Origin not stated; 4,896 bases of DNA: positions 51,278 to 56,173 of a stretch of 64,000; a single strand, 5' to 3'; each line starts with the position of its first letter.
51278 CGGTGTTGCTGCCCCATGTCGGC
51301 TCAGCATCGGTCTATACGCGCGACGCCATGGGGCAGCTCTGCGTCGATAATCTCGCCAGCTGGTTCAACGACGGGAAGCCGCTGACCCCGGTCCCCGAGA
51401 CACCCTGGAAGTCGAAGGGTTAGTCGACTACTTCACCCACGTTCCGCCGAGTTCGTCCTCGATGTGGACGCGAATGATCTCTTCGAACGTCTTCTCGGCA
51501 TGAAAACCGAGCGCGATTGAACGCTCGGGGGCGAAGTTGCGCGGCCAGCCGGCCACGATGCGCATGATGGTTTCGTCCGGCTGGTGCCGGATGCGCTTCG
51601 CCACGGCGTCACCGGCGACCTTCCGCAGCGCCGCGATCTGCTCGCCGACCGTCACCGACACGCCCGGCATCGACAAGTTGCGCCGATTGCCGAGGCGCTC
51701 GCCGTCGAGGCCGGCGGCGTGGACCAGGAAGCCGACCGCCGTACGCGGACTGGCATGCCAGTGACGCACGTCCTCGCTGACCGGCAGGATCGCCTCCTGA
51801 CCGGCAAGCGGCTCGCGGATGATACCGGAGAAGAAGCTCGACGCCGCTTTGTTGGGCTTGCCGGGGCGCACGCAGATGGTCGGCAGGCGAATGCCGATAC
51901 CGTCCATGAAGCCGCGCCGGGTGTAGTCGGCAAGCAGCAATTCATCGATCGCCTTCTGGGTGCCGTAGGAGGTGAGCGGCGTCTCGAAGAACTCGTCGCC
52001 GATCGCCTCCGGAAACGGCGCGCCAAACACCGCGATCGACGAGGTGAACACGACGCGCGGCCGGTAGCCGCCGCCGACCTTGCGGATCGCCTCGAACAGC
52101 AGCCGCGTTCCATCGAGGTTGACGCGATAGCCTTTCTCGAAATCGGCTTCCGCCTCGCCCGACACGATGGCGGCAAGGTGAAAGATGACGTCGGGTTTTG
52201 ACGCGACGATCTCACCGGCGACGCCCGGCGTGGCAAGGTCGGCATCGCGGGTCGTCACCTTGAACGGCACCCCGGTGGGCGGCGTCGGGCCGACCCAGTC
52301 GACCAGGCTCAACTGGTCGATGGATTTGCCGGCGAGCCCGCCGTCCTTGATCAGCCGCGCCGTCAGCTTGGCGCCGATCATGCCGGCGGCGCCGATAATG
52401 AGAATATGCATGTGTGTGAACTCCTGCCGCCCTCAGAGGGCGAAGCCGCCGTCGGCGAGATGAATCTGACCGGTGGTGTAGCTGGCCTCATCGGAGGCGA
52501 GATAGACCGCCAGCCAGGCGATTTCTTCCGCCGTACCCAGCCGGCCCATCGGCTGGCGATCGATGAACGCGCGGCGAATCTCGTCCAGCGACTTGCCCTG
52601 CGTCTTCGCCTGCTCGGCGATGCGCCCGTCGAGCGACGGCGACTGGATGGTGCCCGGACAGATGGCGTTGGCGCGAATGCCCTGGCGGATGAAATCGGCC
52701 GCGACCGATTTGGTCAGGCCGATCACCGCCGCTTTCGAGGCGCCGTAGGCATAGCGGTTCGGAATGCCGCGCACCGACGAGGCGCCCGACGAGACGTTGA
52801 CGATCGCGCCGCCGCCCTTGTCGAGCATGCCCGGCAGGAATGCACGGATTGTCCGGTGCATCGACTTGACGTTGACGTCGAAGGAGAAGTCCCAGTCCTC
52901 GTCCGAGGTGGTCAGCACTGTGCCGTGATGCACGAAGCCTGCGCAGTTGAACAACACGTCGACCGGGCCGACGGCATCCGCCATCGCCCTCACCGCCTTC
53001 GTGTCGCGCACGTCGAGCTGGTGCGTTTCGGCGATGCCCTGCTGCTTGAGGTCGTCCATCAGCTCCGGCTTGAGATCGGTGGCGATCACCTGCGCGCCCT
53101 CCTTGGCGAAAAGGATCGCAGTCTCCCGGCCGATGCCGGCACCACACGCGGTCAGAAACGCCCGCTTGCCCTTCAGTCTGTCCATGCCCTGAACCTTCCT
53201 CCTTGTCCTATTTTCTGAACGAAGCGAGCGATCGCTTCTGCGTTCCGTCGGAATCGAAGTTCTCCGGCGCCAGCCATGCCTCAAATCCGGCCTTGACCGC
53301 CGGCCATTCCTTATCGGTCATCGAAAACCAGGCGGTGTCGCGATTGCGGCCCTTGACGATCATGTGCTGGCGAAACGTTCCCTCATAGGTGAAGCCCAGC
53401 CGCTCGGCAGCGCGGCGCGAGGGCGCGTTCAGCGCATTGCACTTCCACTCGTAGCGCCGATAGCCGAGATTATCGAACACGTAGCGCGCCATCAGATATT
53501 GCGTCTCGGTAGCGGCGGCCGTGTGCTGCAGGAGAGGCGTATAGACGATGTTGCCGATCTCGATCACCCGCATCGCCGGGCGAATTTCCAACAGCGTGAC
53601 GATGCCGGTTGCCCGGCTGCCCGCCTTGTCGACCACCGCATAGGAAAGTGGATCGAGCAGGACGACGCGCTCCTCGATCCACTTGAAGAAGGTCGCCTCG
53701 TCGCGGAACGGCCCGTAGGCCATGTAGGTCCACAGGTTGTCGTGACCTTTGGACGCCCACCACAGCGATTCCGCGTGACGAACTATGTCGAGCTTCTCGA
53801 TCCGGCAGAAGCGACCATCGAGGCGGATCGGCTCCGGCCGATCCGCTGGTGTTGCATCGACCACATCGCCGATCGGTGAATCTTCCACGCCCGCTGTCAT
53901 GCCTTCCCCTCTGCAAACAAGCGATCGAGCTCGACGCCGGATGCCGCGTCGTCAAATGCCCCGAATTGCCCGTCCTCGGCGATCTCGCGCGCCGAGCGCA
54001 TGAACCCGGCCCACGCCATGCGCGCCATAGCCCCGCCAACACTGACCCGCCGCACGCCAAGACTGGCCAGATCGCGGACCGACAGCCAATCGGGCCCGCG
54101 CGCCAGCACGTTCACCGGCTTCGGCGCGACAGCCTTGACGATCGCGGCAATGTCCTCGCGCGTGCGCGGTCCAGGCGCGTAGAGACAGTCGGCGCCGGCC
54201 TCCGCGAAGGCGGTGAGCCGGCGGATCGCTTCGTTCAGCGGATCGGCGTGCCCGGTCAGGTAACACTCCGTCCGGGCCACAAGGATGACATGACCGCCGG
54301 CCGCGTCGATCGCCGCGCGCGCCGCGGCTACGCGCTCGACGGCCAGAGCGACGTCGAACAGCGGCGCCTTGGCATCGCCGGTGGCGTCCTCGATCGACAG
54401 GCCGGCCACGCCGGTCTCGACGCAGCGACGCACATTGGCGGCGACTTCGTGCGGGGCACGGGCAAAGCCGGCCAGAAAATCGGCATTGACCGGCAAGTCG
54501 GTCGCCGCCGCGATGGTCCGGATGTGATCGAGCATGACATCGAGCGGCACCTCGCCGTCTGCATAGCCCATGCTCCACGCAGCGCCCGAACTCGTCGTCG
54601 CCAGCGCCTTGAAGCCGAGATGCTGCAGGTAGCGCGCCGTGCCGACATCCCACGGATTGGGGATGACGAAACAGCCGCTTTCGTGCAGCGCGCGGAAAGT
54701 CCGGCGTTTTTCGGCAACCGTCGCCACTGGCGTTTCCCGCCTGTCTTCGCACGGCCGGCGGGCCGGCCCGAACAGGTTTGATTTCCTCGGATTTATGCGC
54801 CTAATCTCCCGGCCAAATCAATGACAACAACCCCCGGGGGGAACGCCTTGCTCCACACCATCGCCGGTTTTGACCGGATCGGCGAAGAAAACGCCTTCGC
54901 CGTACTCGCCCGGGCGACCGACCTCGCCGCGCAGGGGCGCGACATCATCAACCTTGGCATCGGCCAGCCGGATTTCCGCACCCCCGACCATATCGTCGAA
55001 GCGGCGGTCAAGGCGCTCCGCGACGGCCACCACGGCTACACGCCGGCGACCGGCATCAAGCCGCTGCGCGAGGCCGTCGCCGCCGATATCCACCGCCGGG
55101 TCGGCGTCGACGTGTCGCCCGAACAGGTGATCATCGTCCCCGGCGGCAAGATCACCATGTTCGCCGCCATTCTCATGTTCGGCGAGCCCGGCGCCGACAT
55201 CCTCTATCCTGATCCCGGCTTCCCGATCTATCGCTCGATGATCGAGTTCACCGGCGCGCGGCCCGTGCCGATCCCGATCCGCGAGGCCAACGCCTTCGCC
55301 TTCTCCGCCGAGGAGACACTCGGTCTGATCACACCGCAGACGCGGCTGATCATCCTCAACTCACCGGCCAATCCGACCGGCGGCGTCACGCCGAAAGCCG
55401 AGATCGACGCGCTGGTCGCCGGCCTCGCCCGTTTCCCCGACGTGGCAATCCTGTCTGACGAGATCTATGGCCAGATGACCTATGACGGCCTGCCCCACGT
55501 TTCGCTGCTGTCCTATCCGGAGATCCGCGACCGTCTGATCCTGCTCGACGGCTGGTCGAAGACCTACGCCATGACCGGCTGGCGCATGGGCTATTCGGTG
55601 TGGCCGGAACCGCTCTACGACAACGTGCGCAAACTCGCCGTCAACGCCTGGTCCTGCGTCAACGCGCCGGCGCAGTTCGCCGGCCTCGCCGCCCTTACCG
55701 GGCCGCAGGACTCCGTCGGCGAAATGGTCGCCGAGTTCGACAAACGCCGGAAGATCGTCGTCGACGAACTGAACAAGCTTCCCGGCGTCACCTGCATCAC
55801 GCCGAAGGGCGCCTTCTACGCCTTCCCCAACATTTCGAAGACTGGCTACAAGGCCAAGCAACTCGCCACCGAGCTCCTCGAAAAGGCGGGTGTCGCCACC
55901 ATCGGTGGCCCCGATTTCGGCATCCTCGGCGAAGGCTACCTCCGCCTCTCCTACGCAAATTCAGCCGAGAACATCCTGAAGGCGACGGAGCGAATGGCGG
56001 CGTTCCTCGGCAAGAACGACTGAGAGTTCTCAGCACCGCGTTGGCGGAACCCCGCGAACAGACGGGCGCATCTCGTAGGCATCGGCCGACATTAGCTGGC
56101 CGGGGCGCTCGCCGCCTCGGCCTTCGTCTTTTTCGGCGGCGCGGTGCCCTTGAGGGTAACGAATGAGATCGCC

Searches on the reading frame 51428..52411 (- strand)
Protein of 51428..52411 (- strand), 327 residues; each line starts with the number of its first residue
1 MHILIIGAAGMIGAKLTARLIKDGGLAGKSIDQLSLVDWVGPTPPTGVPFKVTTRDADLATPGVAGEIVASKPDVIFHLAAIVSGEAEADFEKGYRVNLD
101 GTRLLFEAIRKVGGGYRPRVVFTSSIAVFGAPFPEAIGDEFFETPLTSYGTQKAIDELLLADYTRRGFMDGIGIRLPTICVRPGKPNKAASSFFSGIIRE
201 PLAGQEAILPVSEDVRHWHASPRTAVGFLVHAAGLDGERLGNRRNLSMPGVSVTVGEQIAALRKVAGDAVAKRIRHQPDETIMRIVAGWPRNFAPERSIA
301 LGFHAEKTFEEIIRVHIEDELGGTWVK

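Call 9: search_protein_families(library=pfam, proteins=[window:51428-52411:-])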
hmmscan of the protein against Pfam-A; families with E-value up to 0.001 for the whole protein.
window:51428-52411:- (327 aa): 4 families
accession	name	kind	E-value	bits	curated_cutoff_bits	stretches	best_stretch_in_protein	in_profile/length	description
PF01370.27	Epimerase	-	1.5e-21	77.4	20.9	1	3-209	1-200/240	NAD dependent epimerase/dehydratase family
PF16363.11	GDP_Man_Dehyd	-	5.6e-11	42.9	27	1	4-166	1-170/332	GDP-mannose 4,6 dehydratase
PF01073.25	3Beta_HSD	-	9.3e-10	38.4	22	1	4-183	1-178/280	3-beta hydroxysteroid dehydrogenase/isomerase family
PF04321.23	RmlD_sub_bind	-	1.9e-08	34.2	27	1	1-160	1-136/287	RmlD substrate binding domain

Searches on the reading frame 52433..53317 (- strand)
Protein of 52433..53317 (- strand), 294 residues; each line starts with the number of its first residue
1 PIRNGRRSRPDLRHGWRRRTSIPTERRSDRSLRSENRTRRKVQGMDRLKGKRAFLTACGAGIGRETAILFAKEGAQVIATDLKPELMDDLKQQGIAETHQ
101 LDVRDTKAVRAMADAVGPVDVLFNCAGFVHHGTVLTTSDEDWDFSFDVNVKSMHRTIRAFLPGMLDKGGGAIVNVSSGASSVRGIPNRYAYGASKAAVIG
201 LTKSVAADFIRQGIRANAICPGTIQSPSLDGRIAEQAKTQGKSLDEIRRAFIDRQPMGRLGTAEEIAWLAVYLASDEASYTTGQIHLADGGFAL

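Call 9: search_protein_families(library=pfam, proteins=[window:52433-53317:-])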
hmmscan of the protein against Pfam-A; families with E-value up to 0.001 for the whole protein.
window:52433-53317:- (294 aa): 4 families
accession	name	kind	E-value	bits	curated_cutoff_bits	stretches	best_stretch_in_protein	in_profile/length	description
PF13561.12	adh_short_C2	-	1.1e-59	202.4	27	1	60-292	6-235/236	Enoyl-(Acyl carrier protein) reductase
PF00106.31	adh_short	-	2.4e-44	151.6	26.6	1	51-229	1-187/195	short chain dehydrogenase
PF08659.16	KR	-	3.3e-07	30.8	22.6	1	59-203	9-161/180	KR domain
PF01370.27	Epimerase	-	0.00023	21.1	20.9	1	62-209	10-160/240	NAD dependent epimerase/dehydratase family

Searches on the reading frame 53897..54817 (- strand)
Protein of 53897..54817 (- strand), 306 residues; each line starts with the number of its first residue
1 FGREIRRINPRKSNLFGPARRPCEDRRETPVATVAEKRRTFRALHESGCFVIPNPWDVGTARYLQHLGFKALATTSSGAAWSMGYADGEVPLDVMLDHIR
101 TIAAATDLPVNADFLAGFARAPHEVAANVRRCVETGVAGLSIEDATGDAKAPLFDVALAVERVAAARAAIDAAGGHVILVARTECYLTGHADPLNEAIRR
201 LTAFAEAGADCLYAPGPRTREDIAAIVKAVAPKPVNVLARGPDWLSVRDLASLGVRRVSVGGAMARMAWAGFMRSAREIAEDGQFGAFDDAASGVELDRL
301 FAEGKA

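Call 75: search_protein_families(library=pfam, proteins=[window:53897-54817:-], max_evalue=0.00001)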
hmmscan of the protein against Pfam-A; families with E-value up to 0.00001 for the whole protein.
window:53897-54817:- (306 aa): 1 family
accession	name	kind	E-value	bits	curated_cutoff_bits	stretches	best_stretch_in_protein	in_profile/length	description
PF13714.12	PEP_mutase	-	3.4e-78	263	31.5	1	41-279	1-239/240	Phosphoenolpyruvate phosphomutase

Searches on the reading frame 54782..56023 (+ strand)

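Call 75: search_protein_families(library=pfam, proteins=[window:54782-56023:+], max_evalue=0.00001)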
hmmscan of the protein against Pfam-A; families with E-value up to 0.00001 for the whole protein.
window:54782-56023:+ (413 aa): 1 family
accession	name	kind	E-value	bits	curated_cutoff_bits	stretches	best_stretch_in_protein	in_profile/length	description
PF00155.27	Aminotran_1_2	-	1.3e-59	202.6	19.7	1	54-403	2-359/361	Aminotransferase class I and II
